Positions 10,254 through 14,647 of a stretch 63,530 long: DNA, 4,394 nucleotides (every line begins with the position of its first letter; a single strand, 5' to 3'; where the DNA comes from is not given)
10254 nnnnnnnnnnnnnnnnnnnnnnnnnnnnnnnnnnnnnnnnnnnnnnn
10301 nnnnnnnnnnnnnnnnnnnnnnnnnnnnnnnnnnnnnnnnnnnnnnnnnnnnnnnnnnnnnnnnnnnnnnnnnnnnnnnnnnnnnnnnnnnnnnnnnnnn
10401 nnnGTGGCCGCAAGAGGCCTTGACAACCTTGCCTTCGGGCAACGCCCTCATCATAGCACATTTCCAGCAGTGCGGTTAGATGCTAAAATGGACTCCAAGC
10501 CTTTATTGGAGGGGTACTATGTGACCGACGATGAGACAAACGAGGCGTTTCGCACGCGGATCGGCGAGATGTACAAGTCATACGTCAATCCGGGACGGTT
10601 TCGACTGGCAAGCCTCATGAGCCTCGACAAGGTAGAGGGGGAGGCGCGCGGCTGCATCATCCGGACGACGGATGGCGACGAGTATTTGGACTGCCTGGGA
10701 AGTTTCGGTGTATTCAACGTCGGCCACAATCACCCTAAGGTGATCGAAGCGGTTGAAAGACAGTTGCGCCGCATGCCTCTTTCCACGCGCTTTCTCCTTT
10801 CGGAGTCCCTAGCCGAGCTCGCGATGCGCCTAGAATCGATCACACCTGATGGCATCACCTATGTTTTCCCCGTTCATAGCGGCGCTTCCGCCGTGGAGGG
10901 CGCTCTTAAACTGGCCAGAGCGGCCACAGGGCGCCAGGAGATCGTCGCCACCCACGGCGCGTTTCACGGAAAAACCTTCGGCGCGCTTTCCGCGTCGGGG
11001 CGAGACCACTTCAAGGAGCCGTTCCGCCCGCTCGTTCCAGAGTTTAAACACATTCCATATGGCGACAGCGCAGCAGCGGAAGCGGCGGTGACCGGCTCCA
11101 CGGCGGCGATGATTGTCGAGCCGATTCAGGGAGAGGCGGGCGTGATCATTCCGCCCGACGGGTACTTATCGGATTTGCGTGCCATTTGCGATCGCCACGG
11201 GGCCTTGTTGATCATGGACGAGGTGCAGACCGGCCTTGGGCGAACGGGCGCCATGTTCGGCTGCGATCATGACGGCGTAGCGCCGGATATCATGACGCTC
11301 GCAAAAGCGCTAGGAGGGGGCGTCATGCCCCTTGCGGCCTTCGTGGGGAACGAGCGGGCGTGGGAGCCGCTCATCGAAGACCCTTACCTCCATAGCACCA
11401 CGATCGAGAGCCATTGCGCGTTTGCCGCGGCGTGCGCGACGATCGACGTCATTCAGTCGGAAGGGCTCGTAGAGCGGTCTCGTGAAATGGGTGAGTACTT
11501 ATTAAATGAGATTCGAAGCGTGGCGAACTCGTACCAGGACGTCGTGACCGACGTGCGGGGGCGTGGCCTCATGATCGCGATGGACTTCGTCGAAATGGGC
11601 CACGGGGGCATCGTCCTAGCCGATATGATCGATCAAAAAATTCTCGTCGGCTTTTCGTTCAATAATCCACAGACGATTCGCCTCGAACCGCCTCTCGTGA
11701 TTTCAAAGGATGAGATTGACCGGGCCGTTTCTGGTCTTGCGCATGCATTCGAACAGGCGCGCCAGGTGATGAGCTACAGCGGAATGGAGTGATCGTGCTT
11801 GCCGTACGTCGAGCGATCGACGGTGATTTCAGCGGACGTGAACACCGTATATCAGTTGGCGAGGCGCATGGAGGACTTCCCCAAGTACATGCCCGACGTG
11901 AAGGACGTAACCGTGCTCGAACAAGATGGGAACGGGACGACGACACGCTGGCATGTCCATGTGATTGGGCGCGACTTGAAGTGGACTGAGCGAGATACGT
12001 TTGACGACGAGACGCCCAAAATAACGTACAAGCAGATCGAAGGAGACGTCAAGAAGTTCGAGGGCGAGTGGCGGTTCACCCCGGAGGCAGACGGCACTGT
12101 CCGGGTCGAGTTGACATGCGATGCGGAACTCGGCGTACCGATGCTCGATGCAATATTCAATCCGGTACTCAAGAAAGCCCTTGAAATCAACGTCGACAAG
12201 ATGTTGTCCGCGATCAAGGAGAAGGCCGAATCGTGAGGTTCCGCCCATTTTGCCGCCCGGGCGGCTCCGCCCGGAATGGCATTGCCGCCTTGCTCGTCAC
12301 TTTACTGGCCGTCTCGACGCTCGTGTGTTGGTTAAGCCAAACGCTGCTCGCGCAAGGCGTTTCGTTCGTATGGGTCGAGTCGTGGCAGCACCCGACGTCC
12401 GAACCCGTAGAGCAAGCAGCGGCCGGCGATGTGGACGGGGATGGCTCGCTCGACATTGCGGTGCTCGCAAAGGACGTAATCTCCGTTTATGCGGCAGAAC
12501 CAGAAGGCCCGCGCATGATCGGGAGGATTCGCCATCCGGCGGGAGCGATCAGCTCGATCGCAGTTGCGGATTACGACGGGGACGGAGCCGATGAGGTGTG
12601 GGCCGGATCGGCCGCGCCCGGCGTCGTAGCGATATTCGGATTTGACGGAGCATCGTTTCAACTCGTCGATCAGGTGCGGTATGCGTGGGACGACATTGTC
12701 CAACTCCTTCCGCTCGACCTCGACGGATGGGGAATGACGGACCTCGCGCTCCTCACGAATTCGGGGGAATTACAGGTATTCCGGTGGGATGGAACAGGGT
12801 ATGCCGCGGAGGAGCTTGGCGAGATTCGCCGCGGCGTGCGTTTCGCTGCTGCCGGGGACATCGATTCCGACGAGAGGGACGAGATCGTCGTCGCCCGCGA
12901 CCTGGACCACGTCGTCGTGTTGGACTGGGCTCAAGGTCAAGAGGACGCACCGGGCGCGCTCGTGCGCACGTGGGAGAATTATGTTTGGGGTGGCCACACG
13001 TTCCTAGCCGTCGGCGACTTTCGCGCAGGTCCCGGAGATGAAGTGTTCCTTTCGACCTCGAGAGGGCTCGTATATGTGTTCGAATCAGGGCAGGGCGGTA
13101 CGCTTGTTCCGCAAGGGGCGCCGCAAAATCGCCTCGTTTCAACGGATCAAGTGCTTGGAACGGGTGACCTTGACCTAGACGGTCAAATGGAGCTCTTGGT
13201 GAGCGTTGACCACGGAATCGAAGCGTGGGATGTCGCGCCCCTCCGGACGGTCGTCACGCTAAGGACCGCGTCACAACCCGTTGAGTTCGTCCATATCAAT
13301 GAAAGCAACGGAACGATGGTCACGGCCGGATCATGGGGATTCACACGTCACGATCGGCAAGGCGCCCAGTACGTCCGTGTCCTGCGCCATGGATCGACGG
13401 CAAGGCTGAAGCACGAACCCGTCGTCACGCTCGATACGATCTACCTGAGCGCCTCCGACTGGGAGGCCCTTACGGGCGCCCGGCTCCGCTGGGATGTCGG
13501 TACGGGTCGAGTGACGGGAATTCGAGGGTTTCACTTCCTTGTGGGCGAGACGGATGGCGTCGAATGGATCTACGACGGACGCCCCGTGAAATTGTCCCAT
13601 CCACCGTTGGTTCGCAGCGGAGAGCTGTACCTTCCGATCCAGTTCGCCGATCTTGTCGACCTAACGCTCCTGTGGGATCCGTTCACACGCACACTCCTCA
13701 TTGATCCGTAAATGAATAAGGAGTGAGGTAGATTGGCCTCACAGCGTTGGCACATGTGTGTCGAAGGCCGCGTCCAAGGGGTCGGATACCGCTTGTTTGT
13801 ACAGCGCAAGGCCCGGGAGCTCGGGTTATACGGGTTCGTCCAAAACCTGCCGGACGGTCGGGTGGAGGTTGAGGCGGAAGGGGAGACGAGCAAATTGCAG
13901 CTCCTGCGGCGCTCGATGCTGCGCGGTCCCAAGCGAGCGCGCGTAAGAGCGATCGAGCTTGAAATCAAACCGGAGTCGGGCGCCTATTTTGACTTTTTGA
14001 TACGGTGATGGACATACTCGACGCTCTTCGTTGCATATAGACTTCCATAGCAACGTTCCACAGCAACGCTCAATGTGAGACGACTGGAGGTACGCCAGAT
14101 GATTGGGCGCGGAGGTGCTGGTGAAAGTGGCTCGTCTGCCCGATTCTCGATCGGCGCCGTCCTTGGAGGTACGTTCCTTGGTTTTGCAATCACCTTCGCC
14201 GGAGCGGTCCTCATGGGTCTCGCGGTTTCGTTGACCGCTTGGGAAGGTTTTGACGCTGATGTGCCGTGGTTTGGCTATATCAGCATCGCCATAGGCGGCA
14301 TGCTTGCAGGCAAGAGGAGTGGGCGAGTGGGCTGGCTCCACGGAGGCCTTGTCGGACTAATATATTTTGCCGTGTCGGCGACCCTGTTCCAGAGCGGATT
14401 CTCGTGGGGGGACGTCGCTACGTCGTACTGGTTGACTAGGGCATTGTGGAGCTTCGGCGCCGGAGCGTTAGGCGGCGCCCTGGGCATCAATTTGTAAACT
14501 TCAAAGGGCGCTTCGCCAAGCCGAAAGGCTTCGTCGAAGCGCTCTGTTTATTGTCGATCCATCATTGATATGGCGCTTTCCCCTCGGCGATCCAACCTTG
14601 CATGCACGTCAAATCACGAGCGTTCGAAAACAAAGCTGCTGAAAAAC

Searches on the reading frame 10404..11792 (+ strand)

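Call 5: search_protein_families(library=pfam, proteins=[window:10404-11792:+], max_evalue=0.01)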
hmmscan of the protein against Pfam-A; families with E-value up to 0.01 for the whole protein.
window:10404-11792:+ (462 aa): 1 family
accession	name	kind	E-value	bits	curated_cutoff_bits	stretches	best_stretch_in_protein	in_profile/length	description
PF00202.27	Aminotran_3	-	5.2e-100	335.4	30.5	1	80-448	15-402/403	Aminotransferase class-III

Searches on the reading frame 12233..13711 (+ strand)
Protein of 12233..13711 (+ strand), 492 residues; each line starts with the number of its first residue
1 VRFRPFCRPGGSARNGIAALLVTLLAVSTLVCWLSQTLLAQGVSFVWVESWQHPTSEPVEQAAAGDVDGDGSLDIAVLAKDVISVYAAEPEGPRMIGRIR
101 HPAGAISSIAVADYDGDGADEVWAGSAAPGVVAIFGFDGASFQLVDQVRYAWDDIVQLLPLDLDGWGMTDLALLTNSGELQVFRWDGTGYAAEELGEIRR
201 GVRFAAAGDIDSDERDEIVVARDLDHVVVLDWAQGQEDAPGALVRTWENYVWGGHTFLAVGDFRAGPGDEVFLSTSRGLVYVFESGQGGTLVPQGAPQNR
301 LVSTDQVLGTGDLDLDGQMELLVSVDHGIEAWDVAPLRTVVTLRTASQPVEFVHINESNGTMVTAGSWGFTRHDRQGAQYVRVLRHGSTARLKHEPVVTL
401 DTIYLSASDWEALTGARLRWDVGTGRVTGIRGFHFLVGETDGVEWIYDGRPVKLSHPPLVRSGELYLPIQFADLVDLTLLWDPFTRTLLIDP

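Call 5: search_protein_families(library=pfam, proteins=[window:12233-13711:+], max_evalue=0.01)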
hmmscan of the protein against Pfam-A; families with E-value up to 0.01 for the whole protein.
window:12233-13711:+ (492 aa): 3 families
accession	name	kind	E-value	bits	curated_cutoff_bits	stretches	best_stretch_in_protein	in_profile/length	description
PF13517.12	FG-GAP_3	-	4.2e-18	66.1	26.9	3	66-122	1-59/61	FG-GAP-like repeat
PF01839.29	FG-GAP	-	3e-08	33.8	22.1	0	61-77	4-20/37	FG-GAP repeat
PF07833.16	Cu_amine_oxidN1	-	3.8e-05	24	24.2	1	387-489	4-107/108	Copper amine oxidase N-terminal domain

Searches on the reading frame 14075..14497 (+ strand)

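Call 5: search_protein_families(library=pfam, proteins=[window:14075-14497:+], max_evalue=0.01)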
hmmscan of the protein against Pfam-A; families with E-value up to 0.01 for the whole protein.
window:14075-14497:+ (140 aa): 1 family
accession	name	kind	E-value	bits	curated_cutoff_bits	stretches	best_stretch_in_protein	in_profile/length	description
PF12670.12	DUF3792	-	1.1e-11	45.4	31.3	1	27-137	3-115/115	Protein of unknown function (DUF3792)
